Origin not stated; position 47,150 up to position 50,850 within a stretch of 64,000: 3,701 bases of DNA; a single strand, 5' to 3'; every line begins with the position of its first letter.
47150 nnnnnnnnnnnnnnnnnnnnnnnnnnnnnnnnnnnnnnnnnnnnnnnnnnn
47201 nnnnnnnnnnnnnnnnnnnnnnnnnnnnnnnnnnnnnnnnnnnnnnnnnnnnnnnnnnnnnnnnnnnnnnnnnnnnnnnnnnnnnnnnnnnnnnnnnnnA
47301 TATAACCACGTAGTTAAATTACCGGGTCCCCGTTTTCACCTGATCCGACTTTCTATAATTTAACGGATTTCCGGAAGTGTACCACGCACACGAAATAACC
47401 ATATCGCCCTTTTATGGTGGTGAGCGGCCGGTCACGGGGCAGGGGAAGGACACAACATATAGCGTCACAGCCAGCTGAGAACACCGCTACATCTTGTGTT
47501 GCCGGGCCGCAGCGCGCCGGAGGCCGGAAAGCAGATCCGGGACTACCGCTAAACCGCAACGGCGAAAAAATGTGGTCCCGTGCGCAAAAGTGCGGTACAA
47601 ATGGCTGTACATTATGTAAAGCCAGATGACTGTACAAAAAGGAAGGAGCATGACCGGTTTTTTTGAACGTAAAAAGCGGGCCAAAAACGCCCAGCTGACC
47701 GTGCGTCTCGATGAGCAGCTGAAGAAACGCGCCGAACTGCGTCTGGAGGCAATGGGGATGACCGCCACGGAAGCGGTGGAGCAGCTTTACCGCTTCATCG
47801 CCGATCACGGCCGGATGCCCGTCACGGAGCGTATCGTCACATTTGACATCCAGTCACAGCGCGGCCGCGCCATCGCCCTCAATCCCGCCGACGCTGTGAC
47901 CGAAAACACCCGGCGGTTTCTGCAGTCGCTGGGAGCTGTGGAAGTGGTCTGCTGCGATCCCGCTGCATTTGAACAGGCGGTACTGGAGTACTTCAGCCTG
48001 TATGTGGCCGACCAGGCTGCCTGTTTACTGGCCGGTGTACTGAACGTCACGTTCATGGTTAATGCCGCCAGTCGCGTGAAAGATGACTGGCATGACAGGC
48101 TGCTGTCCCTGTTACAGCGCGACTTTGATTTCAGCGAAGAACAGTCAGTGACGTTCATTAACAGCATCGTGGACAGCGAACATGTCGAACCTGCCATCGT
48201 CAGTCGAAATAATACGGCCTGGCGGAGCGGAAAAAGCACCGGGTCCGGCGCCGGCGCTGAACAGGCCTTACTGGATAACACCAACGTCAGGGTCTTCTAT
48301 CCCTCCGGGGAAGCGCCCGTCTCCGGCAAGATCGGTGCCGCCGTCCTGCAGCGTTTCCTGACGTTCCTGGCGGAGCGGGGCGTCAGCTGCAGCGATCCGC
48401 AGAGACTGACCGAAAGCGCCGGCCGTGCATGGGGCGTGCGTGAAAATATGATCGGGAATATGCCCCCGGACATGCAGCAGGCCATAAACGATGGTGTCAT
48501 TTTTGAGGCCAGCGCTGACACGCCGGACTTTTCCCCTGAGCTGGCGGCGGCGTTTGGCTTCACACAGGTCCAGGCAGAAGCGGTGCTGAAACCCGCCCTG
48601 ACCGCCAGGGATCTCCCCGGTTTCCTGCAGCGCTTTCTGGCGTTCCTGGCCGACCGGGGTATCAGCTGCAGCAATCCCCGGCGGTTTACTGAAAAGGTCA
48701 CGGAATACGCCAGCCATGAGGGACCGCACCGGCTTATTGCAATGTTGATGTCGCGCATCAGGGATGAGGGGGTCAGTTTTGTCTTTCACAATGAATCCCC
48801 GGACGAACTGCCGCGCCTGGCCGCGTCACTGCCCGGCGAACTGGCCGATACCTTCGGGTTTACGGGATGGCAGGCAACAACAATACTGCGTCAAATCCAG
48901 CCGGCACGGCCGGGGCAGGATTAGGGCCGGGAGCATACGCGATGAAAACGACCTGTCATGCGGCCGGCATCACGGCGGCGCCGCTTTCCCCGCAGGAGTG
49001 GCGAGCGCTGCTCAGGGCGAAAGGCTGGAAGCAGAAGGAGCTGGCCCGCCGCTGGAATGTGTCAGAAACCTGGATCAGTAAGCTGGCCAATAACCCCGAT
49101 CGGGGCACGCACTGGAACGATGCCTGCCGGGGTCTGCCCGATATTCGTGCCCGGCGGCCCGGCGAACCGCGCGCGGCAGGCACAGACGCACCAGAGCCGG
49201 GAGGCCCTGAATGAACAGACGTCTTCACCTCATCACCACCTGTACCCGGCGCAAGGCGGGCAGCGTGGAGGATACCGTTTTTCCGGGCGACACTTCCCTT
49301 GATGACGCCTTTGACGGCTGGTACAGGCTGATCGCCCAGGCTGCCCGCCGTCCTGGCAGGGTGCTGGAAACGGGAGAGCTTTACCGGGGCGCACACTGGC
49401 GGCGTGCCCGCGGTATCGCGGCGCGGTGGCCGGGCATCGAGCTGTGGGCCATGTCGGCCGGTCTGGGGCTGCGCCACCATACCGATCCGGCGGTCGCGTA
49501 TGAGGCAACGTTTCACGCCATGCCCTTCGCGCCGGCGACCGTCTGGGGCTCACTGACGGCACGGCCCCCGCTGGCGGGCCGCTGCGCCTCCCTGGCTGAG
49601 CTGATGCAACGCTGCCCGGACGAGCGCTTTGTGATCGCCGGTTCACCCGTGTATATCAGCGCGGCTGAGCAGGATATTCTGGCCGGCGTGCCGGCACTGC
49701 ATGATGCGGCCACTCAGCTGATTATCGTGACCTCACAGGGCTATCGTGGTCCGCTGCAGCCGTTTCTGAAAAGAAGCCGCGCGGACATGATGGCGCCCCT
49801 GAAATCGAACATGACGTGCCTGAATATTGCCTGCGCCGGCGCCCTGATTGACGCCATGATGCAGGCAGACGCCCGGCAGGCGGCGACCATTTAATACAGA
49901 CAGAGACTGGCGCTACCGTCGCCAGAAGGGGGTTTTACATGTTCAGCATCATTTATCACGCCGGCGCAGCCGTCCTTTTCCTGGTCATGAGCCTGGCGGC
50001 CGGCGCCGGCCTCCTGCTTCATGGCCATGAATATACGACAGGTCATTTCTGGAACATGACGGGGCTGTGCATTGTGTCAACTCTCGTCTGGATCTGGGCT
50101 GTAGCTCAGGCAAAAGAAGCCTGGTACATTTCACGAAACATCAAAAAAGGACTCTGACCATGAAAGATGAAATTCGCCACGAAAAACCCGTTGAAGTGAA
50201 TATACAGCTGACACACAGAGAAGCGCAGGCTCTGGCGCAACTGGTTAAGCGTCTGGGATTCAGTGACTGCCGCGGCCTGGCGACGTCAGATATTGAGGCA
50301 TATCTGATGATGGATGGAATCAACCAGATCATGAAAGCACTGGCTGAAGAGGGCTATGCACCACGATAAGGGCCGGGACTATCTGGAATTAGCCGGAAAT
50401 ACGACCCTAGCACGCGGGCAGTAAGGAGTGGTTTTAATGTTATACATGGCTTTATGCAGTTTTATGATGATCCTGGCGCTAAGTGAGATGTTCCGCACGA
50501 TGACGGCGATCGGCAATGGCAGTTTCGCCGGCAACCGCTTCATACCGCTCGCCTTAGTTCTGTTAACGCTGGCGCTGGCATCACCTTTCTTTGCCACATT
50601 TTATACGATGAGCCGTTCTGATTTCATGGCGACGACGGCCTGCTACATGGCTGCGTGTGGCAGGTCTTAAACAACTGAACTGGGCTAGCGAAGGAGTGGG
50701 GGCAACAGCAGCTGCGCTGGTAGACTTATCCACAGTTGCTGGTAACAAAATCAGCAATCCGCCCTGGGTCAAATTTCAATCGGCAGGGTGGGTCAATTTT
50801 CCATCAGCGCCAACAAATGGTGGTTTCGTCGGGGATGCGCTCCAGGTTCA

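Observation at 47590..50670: GC-rich island: DinJ/RelB-like N-terminal domain fused to tandem 90-aa repeats, plus coupled HTH and unknown genes and two tiny membrane proteins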

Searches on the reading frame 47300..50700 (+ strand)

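Call 73: search_protein_families(library=pfam, proteins=[L002:14928-15536:+, L002:15684-16001:+, L002:16007-16852:+], max_evalue=0.05)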
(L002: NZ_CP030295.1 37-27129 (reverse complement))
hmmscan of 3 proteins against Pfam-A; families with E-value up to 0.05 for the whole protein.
L002:14928-15536:+ (203 aa): 1 family
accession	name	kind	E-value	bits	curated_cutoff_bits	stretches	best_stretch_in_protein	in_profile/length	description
PF19885.4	DUF6358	-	0.026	15.2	28.4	1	68-106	9-47/61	Family of unknown function (DUF6358)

L002:15684-16001:+ (106 aa): 0 families

L002:16007-16852:+ (282 aa): 2 families
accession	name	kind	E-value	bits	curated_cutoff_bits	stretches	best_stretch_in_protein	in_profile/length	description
PF00929.31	RNase_T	-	6.1e-12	46.8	24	1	106-262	2-163/164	Exonuclease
PF16473.11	Rv2179c-like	-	3.5e-05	24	27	1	105-266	3-176/177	3'-5' exoribonuclease Rv2179c-like domain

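Call 111: search_protein_families(library=padloc, proteins=[L002:14928-15536:+, L002:15684-16001:+, L002:16007-16852:+], max_evalue=0.01)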
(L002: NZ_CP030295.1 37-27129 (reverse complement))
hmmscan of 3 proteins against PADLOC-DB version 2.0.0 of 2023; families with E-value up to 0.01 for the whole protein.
L002:14928-15536:+ (203 aa): 0 families

L002:15684-16001:+ (106 aa): 0 families

L002:16007-16852:+ (282 aa): 3 families
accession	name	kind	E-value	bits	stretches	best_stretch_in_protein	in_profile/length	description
PDLC01247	DEDDh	-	6.3e-26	89.7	1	105-263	1-138/139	"CAS-I,CAS-II,CAS-III,CAS-IV,CAS-V,CAS-VI; associated"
PDLC05027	PDC-S48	-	1.1e-18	65.5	1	107-268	9-168/411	-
PDLC05028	PDC-S48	-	7.8e-10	35.9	1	105-265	21-178/512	-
